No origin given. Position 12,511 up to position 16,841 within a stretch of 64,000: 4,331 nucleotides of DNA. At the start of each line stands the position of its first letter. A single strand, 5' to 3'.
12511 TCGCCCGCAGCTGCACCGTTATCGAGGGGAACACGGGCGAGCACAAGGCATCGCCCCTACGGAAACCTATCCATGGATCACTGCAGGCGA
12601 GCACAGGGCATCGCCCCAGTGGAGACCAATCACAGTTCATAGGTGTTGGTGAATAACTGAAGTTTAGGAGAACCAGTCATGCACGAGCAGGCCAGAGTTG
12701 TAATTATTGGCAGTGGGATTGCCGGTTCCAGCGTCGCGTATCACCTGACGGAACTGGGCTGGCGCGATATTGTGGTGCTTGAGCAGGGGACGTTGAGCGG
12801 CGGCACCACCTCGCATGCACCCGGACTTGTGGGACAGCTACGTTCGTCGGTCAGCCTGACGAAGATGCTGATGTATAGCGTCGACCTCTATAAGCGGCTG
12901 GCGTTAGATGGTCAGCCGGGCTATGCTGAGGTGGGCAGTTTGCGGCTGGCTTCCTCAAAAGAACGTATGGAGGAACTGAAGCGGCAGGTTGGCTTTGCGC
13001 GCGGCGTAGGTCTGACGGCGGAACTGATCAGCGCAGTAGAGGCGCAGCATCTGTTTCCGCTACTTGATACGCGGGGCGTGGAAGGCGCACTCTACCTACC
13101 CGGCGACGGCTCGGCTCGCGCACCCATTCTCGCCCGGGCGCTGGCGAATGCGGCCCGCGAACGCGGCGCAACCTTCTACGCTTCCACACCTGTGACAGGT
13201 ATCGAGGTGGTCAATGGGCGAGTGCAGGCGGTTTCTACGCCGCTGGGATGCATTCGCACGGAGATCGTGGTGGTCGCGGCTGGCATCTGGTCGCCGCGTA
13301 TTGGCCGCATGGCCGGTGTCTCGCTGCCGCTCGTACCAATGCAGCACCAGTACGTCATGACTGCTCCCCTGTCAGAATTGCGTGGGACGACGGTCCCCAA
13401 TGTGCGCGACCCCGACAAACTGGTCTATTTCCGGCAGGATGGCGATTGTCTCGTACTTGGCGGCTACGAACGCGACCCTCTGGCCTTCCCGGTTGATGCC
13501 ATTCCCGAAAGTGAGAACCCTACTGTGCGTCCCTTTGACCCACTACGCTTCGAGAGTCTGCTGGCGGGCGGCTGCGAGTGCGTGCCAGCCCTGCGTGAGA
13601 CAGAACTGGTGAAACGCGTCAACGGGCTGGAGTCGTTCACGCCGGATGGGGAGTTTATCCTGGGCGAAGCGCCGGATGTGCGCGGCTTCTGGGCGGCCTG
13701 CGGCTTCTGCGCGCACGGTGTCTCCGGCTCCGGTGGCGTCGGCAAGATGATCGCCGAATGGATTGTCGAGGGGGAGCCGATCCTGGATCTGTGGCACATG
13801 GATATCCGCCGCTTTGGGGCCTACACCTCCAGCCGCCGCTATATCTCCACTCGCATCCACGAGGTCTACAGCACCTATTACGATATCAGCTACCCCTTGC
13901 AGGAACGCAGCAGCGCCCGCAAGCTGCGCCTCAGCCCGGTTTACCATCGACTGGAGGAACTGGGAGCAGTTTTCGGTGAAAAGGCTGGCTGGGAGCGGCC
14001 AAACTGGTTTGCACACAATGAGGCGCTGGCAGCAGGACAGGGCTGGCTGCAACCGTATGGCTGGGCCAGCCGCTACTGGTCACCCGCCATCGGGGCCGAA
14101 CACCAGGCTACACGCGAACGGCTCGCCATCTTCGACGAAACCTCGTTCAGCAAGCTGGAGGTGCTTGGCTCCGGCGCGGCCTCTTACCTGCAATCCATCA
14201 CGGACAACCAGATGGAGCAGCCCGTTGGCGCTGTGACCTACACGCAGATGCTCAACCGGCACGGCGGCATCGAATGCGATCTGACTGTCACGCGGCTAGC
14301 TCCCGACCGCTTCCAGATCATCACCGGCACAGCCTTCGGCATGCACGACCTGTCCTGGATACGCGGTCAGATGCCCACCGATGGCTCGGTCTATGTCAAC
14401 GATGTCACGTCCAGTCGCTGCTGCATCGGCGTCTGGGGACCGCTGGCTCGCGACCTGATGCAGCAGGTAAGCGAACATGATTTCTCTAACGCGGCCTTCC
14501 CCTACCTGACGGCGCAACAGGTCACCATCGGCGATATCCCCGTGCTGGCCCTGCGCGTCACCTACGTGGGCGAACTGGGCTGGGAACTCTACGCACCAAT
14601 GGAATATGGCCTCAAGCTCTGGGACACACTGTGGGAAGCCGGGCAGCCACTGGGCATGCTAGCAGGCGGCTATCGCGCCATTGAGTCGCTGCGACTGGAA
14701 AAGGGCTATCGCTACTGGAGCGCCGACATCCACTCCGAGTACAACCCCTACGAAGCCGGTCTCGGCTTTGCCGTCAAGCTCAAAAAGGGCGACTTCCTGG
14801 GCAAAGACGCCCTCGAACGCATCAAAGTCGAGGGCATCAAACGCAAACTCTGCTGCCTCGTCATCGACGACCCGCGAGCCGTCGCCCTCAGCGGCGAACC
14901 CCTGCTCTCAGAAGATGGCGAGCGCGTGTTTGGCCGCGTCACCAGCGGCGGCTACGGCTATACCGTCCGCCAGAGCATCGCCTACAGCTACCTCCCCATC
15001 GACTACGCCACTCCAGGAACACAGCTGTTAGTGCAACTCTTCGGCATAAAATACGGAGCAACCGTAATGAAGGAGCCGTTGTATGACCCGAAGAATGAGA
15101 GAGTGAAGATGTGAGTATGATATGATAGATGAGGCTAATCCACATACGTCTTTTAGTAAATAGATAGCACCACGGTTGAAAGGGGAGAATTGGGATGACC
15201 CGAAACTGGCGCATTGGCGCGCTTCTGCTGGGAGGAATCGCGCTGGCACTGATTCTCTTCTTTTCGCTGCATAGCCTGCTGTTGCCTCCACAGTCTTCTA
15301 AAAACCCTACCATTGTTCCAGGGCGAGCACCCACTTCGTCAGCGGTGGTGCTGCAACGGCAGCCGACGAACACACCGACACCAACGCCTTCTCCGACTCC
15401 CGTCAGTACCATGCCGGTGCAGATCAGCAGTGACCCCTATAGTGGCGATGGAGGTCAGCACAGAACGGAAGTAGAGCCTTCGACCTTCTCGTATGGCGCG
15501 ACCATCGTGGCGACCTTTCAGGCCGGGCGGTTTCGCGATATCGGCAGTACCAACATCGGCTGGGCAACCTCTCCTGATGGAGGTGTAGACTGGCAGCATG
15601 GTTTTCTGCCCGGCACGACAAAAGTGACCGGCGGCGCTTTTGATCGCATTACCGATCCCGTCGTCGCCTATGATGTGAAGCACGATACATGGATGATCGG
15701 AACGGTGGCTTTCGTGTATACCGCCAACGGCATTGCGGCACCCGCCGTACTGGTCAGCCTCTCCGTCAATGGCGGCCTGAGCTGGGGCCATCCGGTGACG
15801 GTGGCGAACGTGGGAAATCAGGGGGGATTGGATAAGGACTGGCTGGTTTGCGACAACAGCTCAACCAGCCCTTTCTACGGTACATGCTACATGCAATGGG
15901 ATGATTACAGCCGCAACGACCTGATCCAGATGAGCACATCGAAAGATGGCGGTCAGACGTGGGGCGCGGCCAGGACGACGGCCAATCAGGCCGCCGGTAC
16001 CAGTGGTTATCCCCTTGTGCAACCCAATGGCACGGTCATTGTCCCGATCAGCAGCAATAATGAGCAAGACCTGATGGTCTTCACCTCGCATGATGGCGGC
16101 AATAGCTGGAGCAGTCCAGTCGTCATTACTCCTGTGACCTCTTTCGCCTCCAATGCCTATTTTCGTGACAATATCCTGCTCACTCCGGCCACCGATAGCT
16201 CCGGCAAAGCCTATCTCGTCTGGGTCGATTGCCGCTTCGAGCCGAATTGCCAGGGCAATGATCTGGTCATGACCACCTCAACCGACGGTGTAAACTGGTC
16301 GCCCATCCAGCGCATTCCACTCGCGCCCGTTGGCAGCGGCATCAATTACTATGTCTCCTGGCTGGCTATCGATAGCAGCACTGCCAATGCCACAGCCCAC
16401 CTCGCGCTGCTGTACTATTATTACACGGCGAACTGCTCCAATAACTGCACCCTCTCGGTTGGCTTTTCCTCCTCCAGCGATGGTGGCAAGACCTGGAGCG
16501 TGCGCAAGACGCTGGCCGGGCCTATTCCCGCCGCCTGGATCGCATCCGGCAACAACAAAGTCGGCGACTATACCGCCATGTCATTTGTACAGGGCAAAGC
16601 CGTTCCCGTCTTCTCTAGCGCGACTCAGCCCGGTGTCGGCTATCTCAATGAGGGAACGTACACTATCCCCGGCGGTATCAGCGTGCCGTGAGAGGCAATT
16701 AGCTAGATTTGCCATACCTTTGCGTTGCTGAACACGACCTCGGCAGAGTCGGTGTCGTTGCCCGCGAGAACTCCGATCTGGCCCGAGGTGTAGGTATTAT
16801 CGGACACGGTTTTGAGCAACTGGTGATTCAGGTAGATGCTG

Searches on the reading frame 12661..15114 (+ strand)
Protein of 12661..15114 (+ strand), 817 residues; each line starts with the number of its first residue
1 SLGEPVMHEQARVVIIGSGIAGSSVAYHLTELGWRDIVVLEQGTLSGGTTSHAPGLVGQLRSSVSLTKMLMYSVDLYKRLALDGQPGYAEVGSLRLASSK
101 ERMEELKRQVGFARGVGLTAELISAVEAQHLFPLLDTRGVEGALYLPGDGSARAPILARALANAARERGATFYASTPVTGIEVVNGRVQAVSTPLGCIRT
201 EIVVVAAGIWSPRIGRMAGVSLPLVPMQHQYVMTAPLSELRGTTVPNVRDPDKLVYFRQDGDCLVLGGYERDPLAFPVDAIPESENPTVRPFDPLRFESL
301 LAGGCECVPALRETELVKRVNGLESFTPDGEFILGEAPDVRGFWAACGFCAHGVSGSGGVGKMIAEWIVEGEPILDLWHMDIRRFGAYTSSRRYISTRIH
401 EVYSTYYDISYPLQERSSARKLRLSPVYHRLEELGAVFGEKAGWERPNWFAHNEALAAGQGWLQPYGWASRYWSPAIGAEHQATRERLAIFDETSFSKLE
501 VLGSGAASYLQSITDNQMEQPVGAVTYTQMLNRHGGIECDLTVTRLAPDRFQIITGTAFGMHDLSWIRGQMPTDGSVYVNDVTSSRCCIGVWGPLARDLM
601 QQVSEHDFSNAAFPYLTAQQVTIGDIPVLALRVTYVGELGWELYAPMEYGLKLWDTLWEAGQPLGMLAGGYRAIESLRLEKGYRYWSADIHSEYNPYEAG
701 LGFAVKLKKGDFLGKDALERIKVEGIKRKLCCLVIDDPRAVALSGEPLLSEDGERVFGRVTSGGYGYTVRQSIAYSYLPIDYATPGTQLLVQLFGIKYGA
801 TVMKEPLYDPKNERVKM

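Call 63: search_protein_families(library=pfam, proteins=[window:12661-15114:+], max_evalue=0.00001)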
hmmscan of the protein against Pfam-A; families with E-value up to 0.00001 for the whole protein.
window:12661-15114:+ (817 aa): 5 families
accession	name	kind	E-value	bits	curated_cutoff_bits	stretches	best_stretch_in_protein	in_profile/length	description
PF01571.26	GCV_T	-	1.8e-75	253.9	25.6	1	427-704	1-255/255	Aminomethyltransferase folate-binding domain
PF01266.30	DAO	-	4.3e-71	240.7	27.9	1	12-367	1-353/353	FAD dependent oxidoreductase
PF08669.17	GCV_T_C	-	1.5e-20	73.3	25.9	1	728-809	1-80/80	Glycine cleavage T-protein C-terminal barrel domain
PF16350.10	FAO_M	-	3.9e-19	69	27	1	370-425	1-56/56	FAD dependent oxidoreductase central domain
PF00890.30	FAD_binding_2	-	4.9e-08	33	20.4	1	13-192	2-179/414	FAD binding domain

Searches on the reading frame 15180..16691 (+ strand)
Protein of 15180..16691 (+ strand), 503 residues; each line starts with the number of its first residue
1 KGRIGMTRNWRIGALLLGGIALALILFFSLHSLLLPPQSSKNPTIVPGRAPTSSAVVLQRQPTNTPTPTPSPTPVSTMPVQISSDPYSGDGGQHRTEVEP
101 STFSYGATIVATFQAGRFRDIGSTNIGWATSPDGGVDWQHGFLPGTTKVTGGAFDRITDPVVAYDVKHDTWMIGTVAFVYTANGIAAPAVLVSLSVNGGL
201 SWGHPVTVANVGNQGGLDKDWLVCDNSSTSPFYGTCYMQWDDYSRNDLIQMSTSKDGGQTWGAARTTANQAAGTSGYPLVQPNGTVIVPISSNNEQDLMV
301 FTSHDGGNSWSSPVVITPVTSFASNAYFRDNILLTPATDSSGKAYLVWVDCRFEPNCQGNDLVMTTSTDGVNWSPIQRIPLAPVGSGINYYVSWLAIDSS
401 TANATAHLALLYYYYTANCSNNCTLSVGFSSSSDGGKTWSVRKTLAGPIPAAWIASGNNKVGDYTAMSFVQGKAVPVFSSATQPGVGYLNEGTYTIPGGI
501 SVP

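Call 63: search_protein_families(library=pfam, proteins=[window:15180-16691:+], max_evalue=0.00001)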
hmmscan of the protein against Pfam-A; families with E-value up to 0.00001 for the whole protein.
window:15180-16691:+ (503 aa): 1 family
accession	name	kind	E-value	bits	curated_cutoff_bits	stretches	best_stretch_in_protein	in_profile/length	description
PF13088.12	BNR_2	-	1.6e-13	51.1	31.4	1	196-389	26-214/277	BNR repeat-like domain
